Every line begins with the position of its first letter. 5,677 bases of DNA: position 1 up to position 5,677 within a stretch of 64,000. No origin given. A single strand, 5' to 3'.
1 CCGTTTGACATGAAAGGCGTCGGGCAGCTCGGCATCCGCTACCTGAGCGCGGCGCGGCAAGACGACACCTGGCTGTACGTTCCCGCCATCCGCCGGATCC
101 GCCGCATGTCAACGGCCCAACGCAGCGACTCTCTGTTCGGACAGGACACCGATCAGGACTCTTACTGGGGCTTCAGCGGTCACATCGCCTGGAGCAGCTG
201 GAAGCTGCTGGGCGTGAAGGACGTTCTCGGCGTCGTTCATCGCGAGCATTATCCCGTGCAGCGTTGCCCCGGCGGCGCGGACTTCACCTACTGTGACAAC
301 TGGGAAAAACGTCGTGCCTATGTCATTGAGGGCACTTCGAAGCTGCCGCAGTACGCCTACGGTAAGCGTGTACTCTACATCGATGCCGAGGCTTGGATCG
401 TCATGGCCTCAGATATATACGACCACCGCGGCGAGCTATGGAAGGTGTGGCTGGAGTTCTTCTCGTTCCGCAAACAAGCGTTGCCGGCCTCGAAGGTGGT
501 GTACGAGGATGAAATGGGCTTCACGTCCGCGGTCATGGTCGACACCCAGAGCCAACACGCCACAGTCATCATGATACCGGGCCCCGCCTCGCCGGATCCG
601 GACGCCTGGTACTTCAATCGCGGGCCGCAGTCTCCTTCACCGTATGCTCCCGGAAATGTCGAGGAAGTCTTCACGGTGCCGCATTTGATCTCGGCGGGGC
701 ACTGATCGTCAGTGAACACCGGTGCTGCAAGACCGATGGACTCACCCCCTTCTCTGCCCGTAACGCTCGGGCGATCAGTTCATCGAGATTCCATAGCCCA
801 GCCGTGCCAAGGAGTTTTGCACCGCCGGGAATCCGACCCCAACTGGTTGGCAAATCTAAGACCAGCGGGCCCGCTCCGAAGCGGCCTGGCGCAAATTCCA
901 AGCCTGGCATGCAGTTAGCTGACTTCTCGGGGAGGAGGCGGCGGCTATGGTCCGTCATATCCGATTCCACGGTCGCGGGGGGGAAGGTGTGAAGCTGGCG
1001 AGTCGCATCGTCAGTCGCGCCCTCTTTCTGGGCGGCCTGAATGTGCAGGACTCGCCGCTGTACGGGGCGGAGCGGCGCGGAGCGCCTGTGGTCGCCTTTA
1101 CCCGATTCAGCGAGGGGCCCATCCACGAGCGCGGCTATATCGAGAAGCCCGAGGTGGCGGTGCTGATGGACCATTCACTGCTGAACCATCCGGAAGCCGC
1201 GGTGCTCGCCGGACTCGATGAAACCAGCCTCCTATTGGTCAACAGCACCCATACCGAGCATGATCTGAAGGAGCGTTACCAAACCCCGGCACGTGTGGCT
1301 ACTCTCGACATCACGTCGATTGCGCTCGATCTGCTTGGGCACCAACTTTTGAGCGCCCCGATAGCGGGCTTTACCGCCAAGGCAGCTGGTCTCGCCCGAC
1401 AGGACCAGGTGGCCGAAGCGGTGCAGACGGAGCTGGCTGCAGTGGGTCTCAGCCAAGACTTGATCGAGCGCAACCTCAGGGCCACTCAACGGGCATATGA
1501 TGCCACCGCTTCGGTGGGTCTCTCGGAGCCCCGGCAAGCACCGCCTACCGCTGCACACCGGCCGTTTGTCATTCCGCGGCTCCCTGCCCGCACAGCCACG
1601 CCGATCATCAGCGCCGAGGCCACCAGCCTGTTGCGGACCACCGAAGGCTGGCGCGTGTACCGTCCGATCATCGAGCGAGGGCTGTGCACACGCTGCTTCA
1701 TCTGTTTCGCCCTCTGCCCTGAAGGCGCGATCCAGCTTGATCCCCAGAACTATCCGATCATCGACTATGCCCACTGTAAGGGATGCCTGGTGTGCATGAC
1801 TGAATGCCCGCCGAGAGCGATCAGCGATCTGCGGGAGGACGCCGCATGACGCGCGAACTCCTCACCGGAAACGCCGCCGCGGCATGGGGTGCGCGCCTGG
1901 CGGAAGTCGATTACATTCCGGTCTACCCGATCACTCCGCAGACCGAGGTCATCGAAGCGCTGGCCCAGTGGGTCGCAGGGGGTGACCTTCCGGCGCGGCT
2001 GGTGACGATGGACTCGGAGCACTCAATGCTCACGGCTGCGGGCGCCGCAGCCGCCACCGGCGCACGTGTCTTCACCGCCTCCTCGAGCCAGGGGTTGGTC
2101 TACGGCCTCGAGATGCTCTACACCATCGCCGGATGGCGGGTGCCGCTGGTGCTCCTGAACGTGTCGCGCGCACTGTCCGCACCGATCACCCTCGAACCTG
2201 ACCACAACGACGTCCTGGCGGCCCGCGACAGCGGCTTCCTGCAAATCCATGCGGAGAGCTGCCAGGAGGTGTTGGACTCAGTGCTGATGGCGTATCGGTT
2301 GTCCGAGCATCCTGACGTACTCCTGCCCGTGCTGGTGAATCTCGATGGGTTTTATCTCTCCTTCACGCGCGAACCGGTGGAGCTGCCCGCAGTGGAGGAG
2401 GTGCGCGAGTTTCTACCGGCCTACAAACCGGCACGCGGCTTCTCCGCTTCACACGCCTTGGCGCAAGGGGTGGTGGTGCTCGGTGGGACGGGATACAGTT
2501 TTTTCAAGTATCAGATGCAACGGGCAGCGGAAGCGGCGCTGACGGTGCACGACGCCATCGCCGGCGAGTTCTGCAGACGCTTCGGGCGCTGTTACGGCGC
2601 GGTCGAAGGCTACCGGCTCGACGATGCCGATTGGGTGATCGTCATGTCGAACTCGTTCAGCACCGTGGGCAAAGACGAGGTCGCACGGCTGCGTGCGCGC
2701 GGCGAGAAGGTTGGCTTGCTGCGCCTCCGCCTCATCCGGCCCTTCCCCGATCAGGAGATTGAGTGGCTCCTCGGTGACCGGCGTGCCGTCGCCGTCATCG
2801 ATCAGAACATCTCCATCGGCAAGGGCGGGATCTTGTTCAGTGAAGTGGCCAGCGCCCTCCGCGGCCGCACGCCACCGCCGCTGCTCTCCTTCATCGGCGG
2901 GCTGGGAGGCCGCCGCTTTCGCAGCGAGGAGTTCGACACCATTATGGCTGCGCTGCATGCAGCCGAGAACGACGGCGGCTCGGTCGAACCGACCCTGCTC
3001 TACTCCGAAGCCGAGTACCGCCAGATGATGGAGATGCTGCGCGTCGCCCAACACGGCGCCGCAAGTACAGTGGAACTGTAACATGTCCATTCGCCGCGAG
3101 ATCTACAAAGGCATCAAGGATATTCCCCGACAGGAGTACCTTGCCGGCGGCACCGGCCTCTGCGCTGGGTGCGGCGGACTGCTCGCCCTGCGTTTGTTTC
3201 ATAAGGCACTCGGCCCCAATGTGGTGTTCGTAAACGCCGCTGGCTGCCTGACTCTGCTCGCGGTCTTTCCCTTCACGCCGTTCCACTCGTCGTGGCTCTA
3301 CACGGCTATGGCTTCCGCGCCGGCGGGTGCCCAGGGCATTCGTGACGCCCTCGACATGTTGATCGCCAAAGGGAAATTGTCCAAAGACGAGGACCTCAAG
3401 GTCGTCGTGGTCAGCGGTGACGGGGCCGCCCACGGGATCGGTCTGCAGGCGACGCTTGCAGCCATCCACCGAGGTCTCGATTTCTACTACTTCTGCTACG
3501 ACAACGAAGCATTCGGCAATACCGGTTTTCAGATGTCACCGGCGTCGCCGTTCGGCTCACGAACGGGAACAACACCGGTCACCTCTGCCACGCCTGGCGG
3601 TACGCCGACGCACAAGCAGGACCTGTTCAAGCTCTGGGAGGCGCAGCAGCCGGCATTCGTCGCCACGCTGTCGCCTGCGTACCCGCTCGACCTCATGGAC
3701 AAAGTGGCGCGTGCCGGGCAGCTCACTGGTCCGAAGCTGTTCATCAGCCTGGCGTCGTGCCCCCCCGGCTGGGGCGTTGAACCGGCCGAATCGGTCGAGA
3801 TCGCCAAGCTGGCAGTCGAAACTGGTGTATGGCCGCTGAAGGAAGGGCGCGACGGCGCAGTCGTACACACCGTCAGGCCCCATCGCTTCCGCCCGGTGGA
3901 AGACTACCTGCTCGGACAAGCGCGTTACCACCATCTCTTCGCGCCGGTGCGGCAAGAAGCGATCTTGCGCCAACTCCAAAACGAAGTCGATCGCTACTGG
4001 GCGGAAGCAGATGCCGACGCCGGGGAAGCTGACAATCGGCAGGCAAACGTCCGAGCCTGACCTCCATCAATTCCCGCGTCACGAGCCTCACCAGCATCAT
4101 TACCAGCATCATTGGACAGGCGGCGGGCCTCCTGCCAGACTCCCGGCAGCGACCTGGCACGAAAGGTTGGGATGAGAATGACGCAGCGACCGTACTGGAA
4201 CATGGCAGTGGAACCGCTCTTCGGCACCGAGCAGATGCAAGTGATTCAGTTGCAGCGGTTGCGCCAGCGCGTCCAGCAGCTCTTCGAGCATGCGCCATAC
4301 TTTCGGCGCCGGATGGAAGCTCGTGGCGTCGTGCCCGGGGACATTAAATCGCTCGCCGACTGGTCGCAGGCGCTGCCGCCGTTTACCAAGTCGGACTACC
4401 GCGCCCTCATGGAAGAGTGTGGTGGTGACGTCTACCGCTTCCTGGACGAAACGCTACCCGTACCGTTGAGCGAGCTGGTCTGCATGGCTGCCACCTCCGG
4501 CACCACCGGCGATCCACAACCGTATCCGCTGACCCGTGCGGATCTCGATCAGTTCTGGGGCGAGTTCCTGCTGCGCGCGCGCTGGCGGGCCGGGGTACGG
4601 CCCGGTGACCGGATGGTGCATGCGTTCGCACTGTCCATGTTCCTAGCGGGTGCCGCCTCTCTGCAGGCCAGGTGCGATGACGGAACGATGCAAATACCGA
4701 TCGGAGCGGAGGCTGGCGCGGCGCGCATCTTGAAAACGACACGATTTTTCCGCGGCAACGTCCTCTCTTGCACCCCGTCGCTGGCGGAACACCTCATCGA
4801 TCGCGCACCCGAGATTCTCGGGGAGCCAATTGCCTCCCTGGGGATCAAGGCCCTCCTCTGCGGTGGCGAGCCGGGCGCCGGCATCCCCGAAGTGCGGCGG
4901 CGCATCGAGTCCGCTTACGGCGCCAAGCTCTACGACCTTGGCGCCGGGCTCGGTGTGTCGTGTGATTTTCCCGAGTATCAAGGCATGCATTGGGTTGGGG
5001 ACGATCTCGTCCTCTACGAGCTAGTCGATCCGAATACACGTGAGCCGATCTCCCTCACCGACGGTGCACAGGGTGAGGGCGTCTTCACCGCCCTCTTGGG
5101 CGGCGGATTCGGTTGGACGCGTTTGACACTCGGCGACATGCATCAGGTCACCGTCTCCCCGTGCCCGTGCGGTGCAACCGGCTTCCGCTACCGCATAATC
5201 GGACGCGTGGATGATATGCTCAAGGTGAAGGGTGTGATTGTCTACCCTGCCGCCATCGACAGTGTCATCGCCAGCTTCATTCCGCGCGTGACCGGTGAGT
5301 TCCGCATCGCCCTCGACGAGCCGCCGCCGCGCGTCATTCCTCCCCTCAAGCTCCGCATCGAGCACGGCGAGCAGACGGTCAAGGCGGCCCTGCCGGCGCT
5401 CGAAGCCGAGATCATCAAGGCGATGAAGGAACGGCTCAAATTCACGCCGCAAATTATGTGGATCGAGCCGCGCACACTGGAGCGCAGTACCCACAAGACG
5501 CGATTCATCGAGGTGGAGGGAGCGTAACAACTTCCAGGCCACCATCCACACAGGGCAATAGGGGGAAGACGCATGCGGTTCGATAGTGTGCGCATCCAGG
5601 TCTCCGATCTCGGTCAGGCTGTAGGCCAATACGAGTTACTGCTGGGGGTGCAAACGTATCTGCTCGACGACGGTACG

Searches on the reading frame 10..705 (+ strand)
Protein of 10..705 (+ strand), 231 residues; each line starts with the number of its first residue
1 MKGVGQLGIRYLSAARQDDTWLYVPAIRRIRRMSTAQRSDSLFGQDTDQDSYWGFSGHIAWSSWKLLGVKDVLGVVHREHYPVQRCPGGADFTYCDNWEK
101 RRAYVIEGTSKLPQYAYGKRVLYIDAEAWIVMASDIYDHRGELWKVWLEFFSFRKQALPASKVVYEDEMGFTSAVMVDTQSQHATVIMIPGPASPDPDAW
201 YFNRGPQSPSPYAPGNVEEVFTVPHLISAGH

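Call 12: search_protein_families(library=pfam, proteins=[window:10-705:+], max_evalue=0.001)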
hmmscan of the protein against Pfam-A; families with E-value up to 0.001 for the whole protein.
window:10-705:+ (231 aa): 2 families
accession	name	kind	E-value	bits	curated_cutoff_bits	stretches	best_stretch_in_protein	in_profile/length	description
PF07044.18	DUF1329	-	2.3e-31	109.8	23.1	1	2-190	154-343/368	Protein of unknown function (DUF1329)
PF17131.11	LolA_like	-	2.6e-17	63.5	30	2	8-47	17-57/184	Outer membrane lipoprotein-sorting protein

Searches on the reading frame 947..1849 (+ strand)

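Call 12: search_protein_families(library=pfam, proteins=[window:947-1849:+], max_evalue=0.001)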
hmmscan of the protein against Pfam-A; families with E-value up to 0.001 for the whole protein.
window:947-1849:+ (300 aa): 9 families
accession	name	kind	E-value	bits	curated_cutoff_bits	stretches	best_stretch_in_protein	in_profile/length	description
PF01558.24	POR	-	4.8e-30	105.4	27.4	1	11-185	1-173/173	Pyruvate ferredoxin/flavodoxin oxidoreductase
PF12837.12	Fer4_6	-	4.2e-07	30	25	1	242-262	4-24/24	4Fe-4S binding domain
PF00037.32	Fer4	-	1.2e-06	28.6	21.1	1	270-293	1-24/24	4Fe-4S binding domain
PF13237.11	Fer4_10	-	2.8e-06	27.6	25.5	1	240-288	2-53/53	4Fe-4S dicluster domain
PF12838.12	Fer4_7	-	1.2e-05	26.1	27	1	247-290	2-51/52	4Fe-4S dicluster domain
PF14697.11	Fer4_21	-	1.4e-05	25.5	35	1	242-291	3-56/59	4Fe-4S dicluster domain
PF13187.11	Fer4_9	-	1.9e-05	25.1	27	1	247-292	2-52/52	4Fe-4S dicluster domain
PF12797.12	Fer4_2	-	1.9e-05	24.7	24.5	0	269-288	2-21/22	4Fe-4S binding domain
PF13484.11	Fer4_16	-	0.00055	21.1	30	0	247-265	2-20/66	4Fe-4S double cluster binding domain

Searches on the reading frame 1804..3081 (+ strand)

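Call 12: search_protein_families(library=pfam, proteins=[window:1804-3081:+], max_evalue=0.001)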
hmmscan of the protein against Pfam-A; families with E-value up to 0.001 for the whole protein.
window:1804-3081:+ (425 aa): 2 families
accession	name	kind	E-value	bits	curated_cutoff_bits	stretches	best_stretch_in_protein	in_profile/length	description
PF01855.24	POR_N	-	1.3e-54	185.8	27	1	29-244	2-221/231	Pyruvate flavodoxin/ferredoxin oxidoreductase, thiamine diP-bdg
PF17147.9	PFOR_II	-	4.2e-25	88.5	27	1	275-376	1-101/102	Pyruvate:ferredoxin oxidoreductase core domain II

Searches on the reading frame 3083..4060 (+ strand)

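Call 12: search_protein_families(library=pfam, proteins=[window:3083-4060:+], max_evalue=0.001)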
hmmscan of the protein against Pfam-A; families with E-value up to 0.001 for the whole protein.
window:3083-4060:+ (325 aa): 1 family
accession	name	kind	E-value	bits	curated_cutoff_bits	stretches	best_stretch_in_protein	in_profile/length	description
PF02775.26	TPP_enzyme_C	-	6.5e-13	49.2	21.9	1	53-218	2-147/151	Thiamine pyrophosphate enzyme, C-terminal TPP binding domain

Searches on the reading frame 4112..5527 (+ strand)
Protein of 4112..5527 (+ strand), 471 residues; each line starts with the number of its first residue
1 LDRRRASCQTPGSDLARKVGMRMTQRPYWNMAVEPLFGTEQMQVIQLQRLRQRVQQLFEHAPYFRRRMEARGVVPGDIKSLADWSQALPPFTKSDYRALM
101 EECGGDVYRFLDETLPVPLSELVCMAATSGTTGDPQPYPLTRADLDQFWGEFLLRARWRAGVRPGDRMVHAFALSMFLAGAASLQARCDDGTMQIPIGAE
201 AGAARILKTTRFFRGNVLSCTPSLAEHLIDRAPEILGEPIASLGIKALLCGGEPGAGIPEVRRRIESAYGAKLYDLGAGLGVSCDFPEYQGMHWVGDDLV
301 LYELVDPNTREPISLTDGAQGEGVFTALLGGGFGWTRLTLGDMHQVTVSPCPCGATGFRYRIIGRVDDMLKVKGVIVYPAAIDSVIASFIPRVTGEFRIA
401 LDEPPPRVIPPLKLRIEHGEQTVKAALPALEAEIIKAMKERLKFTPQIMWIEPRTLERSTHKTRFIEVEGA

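Call 12: search_protein_families(library=pfam, proteins=[window:4112-5527:+], max_evalue=0.001)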
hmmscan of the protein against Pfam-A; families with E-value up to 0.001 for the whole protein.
window:4112-5527:+ (471 aa): 2 families
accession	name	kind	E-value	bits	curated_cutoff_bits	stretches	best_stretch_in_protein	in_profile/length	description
PF14535.12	AMP-binding_C_2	-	6.7e-11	42.7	25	1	374-464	1-90/96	AMP-binding enzyme C-terminal domain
PF00501.34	AMP-binding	-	4.6e-05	22.8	29.9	1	116-270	158-311/384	AMP-binding enzyme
